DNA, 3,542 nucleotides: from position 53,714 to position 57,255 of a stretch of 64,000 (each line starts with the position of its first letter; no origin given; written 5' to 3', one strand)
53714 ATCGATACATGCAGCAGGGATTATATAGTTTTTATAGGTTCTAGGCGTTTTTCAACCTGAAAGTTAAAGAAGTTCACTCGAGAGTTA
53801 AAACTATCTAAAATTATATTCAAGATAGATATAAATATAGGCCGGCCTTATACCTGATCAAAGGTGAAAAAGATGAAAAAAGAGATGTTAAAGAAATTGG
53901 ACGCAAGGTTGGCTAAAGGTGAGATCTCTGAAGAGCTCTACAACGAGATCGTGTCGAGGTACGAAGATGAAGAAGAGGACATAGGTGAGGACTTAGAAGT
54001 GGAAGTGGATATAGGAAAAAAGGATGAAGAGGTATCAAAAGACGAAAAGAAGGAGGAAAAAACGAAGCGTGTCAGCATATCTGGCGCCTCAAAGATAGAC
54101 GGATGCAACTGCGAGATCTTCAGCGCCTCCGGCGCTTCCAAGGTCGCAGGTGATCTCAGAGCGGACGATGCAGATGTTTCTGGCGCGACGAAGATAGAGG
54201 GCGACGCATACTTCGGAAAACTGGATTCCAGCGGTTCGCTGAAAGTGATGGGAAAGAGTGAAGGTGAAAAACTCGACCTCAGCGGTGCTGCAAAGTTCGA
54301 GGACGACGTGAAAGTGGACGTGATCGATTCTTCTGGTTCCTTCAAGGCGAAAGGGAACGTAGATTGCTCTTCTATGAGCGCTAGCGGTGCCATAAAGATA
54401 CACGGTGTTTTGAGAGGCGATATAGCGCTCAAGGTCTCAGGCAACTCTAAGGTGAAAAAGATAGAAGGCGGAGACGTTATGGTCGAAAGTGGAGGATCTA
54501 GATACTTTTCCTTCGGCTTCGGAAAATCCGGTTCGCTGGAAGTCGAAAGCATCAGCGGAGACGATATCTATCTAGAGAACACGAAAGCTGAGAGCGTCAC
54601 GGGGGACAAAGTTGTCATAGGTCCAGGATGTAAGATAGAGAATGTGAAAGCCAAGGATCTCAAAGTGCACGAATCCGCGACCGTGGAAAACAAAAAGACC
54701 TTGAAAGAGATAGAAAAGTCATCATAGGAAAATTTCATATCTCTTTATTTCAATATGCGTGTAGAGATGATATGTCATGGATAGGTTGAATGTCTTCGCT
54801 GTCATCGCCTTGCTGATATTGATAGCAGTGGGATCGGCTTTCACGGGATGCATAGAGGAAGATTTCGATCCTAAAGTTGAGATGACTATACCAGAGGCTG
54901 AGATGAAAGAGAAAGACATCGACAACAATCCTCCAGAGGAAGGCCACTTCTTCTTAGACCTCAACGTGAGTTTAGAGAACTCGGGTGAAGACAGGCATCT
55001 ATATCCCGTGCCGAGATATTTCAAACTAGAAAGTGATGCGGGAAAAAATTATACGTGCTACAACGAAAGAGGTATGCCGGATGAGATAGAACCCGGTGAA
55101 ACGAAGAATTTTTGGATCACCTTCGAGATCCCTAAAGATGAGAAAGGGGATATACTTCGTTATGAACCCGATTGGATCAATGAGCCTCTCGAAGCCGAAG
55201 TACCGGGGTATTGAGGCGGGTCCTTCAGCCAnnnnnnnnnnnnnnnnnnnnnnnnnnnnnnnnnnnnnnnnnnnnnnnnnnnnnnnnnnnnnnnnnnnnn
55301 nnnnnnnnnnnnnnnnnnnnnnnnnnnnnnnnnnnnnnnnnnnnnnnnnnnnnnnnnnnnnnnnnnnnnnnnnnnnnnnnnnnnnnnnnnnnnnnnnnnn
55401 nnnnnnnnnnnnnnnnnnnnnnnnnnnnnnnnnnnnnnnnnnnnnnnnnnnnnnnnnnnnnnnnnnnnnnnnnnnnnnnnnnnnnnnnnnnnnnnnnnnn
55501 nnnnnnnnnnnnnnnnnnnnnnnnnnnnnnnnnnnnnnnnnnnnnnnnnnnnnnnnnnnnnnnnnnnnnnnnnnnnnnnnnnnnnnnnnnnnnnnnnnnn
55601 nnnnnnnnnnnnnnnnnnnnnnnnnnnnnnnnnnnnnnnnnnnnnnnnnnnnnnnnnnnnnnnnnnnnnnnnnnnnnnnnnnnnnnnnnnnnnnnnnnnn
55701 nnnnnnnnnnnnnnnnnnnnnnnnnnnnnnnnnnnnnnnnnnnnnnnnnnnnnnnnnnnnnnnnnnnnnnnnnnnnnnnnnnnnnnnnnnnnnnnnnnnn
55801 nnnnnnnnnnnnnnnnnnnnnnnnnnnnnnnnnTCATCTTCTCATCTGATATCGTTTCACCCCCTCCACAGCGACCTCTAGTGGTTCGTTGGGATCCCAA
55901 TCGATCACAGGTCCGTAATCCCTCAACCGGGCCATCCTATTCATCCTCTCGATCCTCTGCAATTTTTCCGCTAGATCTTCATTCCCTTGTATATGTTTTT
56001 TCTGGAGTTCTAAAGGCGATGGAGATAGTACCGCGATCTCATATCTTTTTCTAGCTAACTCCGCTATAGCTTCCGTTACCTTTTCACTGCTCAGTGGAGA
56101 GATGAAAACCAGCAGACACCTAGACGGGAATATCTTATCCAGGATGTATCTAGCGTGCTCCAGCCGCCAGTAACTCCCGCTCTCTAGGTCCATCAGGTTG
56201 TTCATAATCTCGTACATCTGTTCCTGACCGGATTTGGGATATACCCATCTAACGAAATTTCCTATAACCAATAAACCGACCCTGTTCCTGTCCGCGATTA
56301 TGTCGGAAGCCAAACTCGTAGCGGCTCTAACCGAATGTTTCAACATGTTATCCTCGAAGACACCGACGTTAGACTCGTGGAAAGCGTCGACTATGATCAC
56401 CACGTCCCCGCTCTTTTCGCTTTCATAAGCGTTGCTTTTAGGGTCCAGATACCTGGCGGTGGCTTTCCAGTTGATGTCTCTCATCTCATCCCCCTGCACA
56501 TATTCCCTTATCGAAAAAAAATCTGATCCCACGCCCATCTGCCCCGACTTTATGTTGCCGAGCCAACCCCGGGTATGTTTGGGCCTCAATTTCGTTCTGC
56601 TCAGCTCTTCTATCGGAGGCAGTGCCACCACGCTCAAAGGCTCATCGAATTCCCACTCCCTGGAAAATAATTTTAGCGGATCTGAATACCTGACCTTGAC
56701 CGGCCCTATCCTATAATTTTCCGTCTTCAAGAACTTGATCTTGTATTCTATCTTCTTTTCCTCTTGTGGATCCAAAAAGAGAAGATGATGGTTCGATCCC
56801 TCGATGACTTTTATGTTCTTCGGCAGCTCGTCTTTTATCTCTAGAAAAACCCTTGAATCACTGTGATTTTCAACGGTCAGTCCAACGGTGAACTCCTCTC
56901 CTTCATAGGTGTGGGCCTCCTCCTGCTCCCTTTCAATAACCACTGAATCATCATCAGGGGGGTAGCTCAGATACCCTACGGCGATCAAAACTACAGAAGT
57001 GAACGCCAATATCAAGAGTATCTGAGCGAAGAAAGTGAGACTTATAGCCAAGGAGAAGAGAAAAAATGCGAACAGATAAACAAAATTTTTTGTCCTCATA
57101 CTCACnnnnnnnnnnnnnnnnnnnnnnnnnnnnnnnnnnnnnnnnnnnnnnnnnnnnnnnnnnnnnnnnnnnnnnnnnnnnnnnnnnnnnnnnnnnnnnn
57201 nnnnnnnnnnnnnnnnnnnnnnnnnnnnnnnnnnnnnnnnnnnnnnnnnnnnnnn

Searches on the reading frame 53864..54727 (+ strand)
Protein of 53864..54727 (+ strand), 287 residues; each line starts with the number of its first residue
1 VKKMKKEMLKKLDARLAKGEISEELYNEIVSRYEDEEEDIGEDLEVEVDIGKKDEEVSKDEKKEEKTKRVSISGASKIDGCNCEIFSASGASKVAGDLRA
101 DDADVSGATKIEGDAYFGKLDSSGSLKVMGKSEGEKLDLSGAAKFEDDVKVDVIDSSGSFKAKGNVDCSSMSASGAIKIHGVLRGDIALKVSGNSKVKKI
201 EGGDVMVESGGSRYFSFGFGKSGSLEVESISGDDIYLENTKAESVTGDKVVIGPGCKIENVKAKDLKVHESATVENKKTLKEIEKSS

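Call 56: search_protein_families(library=pfam, max_evalue=0.001, proteins=[window:53864-54727:+])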
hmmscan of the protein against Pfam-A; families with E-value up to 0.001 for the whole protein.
window:53864-54727:+ (287 aa): 1 family
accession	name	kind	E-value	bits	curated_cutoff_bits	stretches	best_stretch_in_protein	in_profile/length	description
PF04519.19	Bactofilin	-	0.00075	20.1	27.9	0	117-188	10-81/98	Polymer-forming cytoskeletal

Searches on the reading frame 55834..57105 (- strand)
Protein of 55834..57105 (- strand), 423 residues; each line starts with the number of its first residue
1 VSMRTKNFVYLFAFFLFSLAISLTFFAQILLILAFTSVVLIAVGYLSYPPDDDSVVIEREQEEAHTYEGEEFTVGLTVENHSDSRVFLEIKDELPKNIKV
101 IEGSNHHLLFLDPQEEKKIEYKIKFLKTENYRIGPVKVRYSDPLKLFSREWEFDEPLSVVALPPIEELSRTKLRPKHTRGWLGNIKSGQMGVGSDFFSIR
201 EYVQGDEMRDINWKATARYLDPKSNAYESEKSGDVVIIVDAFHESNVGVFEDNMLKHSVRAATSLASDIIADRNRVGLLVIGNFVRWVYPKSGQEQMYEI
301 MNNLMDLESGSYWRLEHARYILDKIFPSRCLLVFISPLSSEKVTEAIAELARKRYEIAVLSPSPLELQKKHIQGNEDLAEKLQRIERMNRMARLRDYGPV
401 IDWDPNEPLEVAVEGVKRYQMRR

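Call 56: search_protein_families(library=pfam, max_evalue=0.001, proteins=[window:55834-57105:-])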
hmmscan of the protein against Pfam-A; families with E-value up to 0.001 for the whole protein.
window:55834-57105:- (423 aa): 1 family
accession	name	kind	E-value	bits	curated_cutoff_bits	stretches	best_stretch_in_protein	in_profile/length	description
PF01882.25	DUF58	-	2.6e-15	56.6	23.4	1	199-367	2-176/216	Protein of unknown function DUF58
